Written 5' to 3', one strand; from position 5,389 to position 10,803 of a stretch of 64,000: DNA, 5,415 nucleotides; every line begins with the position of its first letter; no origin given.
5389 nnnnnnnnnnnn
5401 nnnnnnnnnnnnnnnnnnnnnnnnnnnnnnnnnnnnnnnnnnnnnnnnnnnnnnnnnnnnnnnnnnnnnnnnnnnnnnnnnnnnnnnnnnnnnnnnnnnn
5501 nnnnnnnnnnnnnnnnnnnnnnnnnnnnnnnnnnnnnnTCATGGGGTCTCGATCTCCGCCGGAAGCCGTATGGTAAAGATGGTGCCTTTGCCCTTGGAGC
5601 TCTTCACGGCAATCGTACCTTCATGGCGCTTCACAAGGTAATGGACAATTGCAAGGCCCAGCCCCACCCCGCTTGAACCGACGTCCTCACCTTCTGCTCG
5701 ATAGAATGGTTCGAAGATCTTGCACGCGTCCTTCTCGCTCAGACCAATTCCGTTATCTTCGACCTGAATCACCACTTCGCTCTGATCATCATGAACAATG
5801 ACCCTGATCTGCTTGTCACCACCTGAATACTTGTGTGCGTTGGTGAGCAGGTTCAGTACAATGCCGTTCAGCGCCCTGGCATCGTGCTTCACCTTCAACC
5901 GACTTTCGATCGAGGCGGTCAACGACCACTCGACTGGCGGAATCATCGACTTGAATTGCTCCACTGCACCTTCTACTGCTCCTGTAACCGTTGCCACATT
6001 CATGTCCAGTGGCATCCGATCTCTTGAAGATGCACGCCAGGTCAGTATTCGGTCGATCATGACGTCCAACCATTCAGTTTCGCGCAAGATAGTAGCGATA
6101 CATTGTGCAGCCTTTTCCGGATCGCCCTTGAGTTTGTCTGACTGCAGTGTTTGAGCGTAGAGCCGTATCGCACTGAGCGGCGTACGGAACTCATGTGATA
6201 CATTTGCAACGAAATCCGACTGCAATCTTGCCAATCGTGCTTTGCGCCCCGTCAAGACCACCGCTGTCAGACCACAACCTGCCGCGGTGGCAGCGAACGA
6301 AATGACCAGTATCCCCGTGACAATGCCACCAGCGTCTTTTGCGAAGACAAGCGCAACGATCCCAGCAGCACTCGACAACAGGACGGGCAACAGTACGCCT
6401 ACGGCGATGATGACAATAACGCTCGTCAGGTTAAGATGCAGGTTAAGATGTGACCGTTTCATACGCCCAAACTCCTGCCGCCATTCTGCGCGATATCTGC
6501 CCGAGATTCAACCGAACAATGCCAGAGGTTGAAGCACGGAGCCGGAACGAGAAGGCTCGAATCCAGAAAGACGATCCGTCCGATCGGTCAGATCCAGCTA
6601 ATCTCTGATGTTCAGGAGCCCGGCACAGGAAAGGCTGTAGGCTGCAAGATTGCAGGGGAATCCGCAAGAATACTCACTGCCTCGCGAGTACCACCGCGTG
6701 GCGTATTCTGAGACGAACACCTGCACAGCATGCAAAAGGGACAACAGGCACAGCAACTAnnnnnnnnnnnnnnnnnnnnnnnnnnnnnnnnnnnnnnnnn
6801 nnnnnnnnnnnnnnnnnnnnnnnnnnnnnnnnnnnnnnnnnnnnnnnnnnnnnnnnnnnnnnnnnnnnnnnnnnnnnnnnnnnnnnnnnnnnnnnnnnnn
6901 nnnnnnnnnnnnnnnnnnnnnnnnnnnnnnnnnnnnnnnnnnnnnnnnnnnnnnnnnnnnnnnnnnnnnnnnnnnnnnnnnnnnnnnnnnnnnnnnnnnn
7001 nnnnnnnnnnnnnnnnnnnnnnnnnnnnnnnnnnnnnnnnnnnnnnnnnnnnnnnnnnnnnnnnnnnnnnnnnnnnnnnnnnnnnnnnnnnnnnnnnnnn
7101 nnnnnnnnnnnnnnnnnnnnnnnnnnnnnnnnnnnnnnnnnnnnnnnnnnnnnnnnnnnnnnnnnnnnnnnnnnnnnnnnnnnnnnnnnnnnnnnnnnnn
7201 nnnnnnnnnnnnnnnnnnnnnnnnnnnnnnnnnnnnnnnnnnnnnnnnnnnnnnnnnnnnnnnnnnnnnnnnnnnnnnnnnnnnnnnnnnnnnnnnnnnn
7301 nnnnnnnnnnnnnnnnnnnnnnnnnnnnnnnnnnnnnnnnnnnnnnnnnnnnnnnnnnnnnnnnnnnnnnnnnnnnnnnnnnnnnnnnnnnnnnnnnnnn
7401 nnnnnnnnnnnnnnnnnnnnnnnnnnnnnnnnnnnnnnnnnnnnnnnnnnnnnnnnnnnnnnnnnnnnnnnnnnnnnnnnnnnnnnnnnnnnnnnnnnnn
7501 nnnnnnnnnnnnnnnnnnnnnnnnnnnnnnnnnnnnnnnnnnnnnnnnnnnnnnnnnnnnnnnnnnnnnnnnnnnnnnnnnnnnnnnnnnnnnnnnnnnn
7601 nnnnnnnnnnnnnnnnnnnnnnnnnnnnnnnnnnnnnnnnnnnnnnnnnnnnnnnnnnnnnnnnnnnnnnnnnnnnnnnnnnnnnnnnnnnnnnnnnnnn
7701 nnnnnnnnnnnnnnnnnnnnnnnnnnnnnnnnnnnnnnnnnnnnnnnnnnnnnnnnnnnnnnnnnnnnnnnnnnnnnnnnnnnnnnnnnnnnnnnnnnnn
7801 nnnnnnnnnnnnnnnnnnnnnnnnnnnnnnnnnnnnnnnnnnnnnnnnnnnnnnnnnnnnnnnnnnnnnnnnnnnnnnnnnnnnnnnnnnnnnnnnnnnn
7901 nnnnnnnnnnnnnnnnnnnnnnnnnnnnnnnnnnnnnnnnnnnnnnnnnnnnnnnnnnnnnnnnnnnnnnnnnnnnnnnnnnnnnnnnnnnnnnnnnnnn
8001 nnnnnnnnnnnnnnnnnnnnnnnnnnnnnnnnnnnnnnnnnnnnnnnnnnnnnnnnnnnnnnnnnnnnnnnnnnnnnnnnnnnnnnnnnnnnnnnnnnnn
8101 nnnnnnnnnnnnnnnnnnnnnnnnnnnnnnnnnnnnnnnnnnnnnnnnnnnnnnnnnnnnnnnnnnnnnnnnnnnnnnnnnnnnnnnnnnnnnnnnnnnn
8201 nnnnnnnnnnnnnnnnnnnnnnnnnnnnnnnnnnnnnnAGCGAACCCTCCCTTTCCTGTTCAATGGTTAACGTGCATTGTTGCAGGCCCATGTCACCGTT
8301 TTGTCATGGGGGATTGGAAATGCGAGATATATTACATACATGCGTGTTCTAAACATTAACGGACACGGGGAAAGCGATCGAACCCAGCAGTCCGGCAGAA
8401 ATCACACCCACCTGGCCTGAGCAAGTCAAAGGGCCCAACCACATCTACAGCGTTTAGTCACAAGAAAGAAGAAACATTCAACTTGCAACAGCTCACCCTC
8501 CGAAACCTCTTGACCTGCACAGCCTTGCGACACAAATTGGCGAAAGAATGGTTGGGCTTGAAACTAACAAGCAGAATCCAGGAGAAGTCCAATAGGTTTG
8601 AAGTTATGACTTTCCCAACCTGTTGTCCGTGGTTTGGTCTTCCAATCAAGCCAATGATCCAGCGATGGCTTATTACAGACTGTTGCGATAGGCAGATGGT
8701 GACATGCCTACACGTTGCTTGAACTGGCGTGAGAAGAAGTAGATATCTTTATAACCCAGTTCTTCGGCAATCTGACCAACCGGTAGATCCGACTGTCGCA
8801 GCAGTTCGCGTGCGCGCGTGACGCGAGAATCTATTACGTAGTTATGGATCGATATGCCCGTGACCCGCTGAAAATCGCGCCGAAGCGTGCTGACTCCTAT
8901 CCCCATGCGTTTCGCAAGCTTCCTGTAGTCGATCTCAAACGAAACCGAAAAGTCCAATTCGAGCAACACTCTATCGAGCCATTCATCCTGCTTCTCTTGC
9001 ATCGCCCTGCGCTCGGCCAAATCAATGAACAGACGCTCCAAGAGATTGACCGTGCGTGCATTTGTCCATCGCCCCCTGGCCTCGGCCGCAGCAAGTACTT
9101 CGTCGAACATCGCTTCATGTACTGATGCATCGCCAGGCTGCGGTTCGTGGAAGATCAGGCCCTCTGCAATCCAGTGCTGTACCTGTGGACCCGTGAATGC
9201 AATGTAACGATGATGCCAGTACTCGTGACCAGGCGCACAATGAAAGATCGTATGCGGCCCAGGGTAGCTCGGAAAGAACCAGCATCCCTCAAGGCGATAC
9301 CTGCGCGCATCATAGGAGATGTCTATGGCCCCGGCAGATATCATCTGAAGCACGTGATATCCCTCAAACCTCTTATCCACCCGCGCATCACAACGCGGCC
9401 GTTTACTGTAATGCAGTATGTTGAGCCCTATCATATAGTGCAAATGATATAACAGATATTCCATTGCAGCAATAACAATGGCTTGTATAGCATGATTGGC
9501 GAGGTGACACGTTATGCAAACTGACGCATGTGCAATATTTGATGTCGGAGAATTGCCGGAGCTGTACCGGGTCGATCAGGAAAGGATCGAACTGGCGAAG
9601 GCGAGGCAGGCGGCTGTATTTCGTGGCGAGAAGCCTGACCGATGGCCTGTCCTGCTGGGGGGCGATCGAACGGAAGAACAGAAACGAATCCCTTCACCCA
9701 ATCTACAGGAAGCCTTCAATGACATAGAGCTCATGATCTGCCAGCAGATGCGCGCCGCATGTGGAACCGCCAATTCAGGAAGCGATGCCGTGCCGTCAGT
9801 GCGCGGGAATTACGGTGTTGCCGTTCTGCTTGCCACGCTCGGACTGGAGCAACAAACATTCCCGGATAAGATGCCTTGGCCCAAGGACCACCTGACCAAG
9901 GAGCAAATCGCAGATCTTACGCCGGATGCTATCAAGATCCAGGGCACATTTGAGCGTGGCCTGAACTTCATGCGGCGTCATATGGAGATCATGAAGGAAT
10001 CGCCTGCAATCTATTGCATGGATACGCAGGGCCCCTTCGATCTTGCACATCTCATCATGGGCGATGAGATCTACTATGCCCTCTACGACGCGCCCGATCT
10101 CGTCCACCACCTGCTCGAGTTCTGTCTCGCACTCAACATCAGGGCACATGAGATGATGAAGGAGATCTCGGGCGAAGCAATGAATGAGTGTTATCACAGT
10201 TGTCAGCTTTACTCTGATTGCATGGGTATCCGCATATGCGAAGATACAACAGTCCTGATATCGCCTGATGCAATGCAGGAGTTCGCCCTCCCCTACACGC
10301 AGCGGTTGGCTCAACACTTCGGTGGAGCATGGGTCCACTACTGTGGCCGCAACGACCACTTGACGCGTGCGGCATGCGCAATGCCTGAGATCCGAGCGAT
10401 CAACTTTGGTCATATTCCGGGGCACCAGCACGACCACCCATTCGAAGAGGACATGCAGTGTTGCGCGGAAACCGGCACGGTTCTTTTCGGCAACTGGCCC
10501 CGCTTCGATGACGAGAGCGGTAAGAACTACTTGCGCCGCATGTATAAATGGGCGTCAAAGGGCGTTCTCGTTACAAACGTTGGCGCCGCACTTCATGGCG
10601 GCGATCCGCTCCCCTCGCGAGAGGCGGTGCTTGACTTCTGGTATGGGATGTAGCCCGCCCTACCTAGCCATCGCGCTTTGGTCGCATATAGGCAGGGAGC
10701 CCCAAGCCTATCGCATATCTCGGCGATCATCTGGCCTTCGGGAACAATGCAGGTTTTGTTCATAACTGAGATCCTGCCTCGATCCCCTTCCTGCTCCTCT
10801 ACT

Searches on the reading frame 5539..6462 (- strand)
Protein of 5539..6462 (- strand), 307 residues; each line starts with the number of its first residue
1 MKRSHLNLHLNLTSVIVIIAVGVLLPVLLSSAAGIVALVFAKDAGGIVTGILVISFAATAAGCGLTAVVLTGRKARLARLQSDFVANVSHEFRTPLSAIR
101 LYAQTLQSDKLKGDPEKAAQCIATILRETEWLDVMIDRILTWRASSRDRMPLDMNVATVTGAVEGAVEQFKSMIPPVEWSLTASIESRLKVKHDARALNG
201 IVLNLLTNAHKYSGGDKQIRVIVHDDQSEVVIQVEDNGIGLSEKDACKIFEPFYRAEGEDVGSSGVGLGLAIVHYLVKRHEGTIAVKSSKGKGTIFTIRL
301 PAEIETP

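Call 19: search_protein_families(library=pfam, proteins=[window:5539-6462:-], max_evalue=0.001)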
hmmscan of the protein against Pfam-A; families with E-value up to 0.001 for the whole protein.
window:5539-6462:- (307 aa): 3 families
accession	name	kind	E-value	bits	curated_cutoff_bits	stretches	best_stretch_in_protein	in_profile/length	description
PF02518.31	HATPase_c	-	1.4e-28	99.9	26.4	1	194-303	2-110/111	Histidine kinase-, DNA gyrase B-, and HSP90-like ATPase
PF00512.31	HisKA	-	1.9e-16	60.3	26.9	1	81-141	2-59/66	His Kinase A (phospho-acceptor) domain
PF13589.12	HATPase_c_3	-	0.00084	19.8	25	0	199-276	4-85/137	Histidine kinase-, DNA gyrase B-, and HSP90-like ATPase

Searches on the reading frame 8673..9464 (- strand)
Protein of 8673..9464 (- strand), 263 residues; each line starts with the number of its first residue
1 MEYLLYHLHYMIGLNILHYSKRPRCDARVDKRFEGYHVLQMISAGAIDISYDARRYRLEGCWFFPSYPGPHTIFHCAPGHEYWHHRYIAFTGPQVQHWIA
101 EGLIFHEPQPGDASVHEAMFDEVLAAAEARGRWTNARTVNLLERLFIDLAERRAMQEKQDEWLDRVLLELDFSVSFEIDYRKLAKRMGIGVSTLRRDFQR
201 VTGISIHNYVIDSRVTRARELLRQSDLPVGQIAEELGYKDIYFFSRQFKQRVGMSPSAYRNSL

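Call 19: search_protein_families(library=pfam, proteins=[window:8673-9464:-], max_evalue=0.001)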
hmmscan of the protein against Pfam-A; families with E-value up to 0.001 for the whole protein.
window:8673-9464:- (263 aa): 2 families
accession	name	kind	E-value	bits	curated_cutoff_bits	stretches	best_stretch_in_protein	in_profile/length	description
PF12833.13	HTH_18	-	1.2e-23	83.6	33.6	1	183-261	1-79/80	Helix-turn-helix domain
PF00165.29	HTH_AraC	-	2.6e-16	59.7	26.6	1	222-261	1-42/42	Bacterial regulatory helix-turn-helix proteins, AraC family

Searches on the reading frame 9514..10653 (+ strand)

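Call 19: search_protein_families(library=pfam, proteins=[window:9514-10653:+], max_evalue=0.001)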
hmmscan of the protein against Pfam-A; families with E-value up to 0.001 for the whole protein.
window:9514-10653:+ (379 aa): 1 family
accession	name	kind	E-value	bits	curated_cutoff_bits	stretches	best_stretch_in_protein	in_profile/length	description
PF01208.23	URO-D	-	1.3e-11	44.6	23.9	1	29-299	3-267/346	Uroporphyrinogen decarboxylase (URO-D)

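Call 45: search_protein_families(library=ncbifam, proteins=[window:9514-10653:+], max_evalue=0.001)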
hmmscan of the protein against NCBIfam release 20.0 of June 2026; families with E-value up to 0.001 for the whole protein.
window:9514-10653:+ (379 aa): 2 families
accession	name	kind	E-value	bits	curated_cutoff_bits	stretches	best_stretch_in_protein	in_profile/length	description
TIGR01463.1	mtaA_cmuA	subfamily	1.6e-07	30.9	235.4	1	163-285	138-249/340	MtaA/CmuA family methyltransferase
NF004889.0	PRK06252.1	subfamily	6e-07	28.8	244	1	164-284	140-246/340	methylcobalamin:coenzyme M methyltransferase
